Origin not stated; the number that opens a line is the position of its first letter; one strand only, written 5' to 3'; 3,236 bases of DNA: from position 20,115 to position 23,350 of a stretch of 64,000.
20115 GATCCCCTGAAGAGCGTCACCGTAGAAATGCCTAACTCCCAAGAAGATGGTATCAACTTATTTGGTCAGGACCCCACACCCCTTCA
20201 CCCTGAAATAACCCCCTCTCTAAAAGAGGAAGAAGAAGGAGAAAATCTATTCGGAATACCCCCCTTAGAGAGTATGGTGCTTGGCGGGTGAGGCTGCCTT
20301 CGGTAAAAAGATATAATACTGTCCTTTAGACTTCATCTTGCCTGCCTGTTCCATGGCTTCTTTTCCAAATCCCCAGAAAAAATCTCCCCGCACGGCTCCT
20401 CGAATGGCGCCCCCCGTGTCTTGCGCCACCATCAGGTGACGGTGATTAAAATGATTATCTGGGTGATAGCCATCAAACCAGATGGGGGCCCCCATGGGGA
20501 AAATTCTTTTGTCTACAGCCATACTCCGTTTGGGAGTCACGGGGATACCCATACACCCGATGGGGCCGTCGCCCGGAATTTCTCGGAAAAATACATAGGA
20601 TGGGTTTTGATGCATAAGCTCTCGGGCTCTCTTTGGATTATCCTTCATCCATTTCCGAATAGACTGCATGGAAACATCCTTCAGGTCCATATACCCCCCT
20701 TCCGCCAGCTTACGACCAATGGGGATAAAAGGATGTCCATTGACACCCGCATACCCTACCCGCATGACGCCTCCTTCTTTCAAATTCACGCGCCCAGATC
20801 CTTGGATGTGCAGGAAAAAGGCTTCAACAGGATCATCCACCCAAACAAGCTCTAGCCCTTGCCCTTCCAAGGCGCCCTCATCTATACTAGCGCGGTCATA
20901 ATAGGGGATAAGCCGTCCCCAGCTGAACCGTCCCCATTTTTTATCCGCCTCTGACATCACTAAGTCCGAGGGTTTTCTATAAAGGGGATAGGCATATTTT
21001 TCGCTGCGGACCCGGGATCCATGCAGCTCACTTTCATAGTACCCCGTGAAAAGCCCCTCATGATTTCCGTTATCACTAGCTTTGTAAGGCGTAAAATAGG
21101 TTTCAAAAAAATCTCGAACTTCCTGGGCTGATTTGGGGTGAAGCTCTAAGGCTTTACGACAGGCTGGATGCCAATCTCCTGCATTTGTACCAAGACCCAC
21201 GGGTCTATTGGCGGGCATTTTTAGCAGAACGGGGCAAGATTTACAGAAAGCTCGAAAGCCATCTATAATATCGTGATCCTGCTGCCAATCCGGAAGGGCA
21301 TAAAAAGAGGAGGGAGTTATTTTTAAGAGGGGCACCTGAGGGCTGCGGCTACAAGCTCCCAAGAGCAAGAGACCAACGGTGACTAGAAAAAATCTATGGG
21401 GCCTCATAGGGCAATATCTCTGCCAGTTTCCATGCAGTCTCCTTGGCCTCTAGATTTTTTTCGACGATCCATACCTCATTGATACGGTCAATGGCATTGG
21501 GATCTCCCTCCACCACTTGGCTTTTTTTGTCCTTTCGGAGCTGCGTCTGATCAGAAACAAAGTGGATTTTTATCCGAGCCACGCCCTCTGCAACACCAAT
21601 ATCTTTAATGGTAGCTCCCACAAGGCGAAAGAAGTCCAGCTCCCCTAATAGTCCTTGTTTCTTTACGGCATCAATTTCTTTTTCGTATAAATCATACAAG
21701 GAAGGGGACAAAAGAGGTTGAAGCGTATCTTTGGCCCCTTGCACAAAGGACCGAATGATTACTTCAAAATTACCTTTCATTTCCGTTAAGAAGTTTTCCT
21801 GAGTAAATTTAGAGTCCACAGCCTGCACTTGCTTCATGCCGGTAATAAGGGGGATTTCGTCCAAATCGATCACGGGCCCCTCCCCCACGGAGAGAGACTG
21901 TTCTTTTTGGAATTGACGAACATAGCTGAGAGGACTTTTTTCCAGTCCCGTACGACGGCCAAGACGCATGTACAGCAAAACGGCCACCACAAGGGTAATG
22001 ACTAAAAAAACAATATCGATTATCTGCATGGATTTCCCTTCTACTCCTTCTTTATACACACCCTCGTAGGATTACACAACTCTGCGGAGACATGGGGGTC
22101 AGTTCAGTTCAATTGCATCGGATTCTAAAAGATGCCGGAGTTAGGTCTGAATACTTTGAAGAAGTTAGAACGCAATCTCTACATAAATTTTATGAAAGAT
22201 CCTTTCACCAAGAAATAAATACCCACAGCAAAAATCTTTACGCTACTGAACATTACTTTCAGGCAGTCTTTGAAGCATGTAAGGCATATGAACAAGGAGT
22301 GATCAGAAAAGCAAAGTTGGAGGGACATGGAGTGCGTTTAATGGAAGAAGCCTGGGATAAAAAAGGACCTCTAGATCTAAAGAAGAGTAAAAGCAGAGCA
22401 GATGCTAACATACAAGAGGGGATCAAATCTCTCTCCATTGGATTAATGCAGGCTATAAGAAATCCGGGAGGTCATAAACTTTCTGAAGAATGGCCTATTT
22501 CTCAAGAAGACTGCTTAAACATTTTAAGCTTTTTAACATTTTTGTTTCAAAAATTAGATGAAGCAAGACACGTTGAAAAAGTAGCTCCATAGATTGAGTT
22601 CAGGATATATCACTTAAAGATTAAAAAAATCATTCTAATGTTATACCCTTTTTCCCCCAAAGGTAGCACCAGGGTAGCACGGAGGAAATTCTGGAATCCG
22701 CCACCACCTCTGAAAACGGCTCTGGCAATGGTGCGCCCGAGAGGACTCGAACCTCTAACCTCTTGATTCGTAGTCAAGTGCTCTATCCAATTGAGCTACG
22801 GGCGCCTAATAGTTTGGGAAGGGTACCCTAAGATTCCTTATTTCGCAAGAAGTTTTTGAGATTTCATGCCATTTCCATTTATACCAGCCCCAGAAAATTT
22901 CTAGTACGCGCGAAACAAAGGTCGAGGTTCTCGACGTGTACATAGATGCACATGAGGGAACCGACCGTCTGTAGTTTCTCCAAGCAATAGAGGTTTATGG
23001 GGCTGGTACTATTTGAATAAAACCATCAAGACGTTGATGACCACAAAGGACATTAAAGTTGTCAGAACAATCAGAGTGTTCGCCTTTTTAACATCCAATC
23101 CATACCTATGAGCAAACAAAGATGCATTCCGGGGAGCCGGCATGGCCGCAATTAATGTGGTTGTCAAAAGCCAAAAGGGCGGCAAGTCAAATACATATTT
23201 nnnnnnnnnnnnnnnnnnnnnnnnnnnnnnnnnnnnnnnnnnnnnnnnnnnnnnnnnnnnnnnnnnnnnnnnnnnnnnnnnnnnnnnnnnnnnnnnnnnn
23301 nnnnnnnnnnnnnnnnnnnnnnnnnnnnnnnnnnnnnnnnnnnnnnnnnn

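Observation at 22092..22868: Solo HEPN/Abi_C-like gene wedged between a core gene and the 3' end of tRNA-Arg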

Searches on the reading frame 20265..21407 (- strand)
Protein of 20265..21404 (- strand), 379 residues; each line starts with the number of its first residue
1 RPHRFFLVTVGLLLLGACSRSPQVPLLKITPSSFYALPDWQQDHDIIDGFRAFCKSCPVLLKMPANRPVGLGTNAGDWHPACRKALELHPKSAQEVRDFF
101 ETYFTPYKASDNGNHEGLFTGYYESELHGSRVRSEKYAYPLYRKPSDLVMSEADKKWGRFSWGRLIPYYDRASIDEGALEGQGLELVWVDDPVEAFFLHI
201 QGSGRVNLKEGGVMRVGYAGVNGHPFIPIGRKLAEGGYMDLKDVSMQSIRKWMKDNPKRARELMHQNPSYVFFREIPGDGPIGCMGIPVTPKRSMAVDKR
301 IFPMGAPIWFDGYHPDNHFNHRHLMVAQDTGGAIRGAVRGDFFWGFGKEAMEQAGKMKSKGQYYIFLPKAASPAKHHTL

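Call 17: find_encoding_contigs(protein=window:20265-21404:-, flank=6000, max_places=10)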
Protein window:20265-21404:- (379 aa): no gene with exactly this product is on record in the collection.
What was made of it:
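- Tried and rejected: One look-up was lost to a coordinate slip: I trimmed the wrong end of a minus-strand gene (call 17).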

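Call 22: find_related_loci(query=window:20268-21407:-, collection=genome_contigs, flank=5000)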
Query window:20268-21407:- (380 aa) in genome_contigs; peptide patterns used: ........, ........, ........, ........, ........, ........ (x = any residue, [..] = any of these).
59 stretches matched a pattern; 14 encode a relative of the query (tblastn E <= 1e-3); 14 distinct loci.
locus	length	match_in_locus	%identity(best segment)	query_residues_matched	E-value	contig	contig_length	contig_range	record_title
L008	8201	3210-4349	86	1-380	0e+0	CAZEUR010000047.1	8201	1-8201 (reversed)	MAG TPA_asm: uncultured Holosporaceae bacterium isolate SRP292972_co1_107 genome assembly, contig: NODE_3587_length_8201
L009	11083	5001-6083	65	24-380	2e-161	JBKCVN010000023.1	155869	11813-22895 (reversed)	MAG: Alphaproteobacteria bacterium isolate samp_2047_semibin_547 samp_2047_2720206, whole genome shotgun sequence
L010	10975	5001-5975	41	29-371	4e-83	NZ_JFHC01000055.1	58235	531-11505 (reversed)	Caballeronia glathei strain DSM 50014 contig55, whole genome shotgun sequence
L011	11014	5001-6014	40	17-371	2e-82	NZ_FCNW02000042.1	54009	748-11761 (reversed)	Caballeronia humi isolate LMG 22934 contig000042, whole genome shotgun sequence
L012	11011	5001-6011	40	17-371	2e-82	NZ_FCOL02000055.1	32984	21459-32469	Caballeronia terrestris isolate LMG 22937 contig000055, whole genome shotgun sequence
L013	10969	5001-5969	41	29-369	1e-80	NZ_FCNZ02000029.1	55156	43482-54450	Caballeronia telluris isolate LMG 22936, whole genome shotgun sequence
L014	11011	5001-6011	40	17-371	2e-80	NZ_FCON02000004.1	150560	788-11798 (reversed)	Caballeronia choica isolate LMG 22940 contig000004, whole genome shotgun sequence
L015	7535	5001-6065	40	28-372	2e-80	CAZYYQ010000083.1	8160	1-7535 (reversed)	MAG TPA_asm: uncultured Hyphomicrobiaceae bacterium isolate binchicken_co17_398 genome assembly, contig: NODE_17638_leng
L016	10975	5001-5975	40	29-371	6e-80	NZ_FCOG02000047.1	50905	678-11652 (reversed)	Caballeronia arationis isolate LMG 29324 contig000047, whole genome shotgun sequence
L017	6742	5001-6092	40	28-380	8e-79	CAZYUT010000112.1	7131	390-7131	MAG TPA_asm: uncultured Hyphomicrobiaceae bacterium isolate SRP128890_co1_200 genome assembly, contig: NODE_14493_length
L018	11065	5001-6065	38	28-372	3e-74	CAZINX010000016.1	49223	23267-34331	MAG TPA_asm: uncultured Hyphomicrobiaceae bacterium isolate SRP332253_co1_135 genome assembly, contig: NODE_801_length_4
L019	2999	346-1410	38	28-372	4e-75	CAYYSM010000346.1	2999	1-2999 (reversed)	MAG TPA_asm: uncultured Hyphomicrobiaceae bacterium isolate SRP141376_co4_127 genome assembly, contig: NODE_55734_length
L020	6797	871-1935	38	28-372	2e-73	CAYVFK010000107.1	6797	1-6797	MAG TPA_asm: uncultured Hyphomicrobiaceae bacterium isolate binchicken_co8_289 genome assembly, contig: NODE_22228_lengt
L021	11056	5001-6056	35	52-379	7e-60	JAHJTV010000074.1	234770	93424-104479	MAG: bacterium isolate OS_PC_MetaG.mb.69 OS_PC_MetaG.mb.69_k141_522109, whole genome shotgun sequence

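Call 37: search_protein_families(library=pfam, proteins=[L008:2171-2452:-, L008:1885-2235:-], max_evalue=0.01)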
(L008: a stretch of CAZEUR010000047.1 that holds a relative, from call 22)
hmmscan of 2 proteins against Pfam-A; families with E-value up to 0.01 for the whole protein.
L008:2171-2452:- (93 aa): 0 families

L008:1885-2235:- (116 aa): 1 family
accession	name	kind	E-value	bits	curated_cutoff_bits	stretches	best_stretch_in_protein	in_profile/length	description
PF07804.18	HipA_C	-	0.00054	20.1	30.5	1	10-44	18-51/213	HipA-like C-terminal domain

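Call 69: search_protein_families(library=ncbifam, proteins=[L008:2171-2452:-, L008:1885-2235:-], max_evalue=1)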
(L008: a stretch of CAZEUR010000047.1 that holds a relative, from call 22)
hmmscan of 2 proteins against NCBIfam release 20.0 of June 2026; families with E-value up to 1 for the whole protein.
L008:2171-2452:- (93 aa): 0 families

L008:1885-2235:- (116 aa): 0 families

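Call 71: search_solved_structures(query=L008:2171-2452:-, max_evalue=1)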
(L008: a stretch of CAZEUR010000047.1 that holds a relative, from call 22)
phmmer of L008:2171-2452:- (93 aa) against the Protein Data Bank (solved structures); distinct sequences matched with E-value up to 1: 9.
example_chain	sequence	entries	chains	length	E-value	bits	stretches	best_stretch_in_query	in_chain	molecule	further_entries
4pu5_A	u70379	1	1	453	0.17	15.3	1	2-71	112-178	Toxin-antitoxin system toxin HipA family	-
4pu3_A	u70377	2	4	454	0.17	15.2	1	2-71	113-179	Toxin-antitoxin system toxin HipA family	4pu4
4yg7_D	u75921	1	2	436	0.26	14.7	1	2-74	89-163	Serine/threonine-protein kinase HipA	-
3fbr_A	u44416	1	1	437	0.26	14.7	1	2-74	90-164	Serine/threonine-protein kinase toxin HipA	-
3tpd_A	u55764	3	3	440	0.26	14.7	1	2-74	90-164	Serine/threonine-protein kinase HipA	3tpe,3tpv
3dnt_A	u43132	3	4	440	0.26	14.7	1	2-74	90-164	Protein hipA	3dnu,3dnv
3hzi_A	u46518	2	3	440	0.26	14.7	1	2-74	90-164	Protein hipA | Serine/threonine-protein kinase HipA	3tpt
2wiu_A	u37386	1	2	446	0.26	14.7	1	2-74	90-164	PROTEIN HIPA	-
5k98_A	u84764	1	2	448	0.27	14.6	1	2-74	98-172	Serine/threonine-protein kinase HipA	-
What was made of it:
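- Tried and rejected: The separate fragments gave only weak matches (Pfam E 5e-4, PDB E 0.17-0.27; calls 37, 71; nothing in NCBIfam, call 69).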

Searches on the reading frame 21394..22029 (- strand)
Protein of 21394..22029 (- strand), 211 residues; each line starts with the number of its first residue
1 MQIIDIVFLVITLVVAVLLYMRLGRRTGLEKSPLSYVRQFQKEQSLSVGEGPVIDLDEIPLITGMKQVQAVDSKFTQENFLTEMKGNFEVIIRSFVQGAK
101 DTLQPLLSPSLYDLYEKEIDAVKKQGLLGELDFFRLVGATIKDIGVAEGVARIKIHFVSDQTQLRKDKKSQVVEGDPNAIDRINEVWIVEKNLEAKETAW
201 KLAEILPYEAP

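Call 13: list_cluster_members(proteins=[P0001, window:21394-22029:-, window:20265-21407:-])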
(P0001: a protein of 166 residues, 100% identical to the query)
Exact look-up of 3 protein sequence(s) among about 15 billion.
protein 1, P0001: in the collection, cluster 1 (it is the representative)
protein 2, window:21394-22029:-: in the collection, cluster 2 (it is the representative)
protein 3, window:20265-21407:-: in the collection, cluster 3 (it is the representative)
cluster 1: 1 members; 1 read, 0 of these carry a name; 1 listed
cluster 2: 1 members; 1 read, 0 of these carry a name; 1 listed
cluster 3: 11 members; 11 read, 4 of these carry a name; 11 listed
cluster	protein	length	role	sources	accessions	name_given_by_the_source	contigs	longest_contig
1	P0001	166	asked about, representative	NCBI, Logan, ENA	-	-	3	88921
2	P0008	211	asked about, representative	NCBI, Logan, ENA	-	-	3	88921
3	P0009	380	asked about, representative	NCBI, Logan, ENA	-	-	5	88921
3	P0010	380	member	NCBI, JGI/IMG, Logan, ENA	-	membrane-bound lytic murein transglycosylase A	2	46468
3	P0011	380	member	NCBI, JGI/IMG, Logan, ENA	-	membrane-bound lytic murein transglycosylase A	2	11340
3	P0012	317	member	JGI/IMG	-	membrane-bound lytic murein transglycosylase A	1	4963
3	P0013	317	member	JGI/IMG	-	membrane-bound lytic murein transglycosylase A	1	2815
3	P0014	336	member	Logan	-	-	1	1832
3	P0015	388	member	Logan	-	-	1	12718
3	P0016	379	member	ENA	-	-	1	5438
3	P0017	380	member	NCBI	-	-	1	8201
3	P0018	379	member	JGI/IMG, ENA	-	-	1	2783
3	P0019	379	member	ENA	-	-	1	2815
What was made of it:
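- Its protein cluster is a singleton (call 13).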

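Call 31: find_related_loci(query=window:21397-22029:-, collection=metagenome_contigs, flank=4000)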
Query window:21397-22029:- (211 aa) in metagenome_contigs; peptide patterns used: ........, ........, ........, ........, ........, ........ (x = any residue, [..] = any of these).
75 stretches matched a pattern; 1 encode a relative of the query (tblastn E <= 1e-3); 1 distinct loci.
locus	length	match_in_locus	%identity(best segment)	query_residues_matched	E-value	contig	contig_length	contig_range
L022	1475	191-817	81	1-210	6e-122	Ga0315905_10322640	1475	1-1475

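Call 37: search_protein_families(library=pfam, proteins=[window:21397-22029:-], max_evalue=0.01)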
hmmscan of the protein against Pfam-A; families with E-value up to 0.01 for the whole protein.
window:21397-22029:- (211 aa): 1 family
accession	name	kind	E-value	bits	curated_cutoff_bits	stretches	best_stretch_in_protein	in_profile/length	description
PF04280.21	Tim44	-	1.6e-31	109.9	29.6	1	64-205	4-145/147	Tim44-like domain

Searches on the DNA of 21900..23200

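Call 55: search_rna_families(source=window, start=21900, end=23200, threshold=evalue, max_evalue=1)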
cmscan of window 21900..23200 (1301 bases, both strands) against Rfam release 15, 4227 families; matches with E-value up to 1: 3.
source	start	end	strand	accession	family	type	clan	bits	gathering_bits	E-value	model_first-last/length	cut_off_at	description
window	22732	22805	-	RF00005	tRNA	Gene; tRNA;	CL00001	73.7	29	6e-16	1-71/71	no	tRNA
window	22731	22805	+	RF04354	Plastid-ycf2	Cis-reg;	-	39.7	65.7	1.7e-06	1-75/75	no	Plastid-ycf2 5UTR RNA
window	22357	22443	-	RF00371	sroE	Gene; sRNA;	-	19.5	51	0.15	1-92/92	no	sroE RNA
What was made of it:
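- Tried and rejected: The sroE hit (E 0.15) and the Plastid-ycf2 hit (antisense to the tRNA) are below gathering and were dismissed (call 55).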
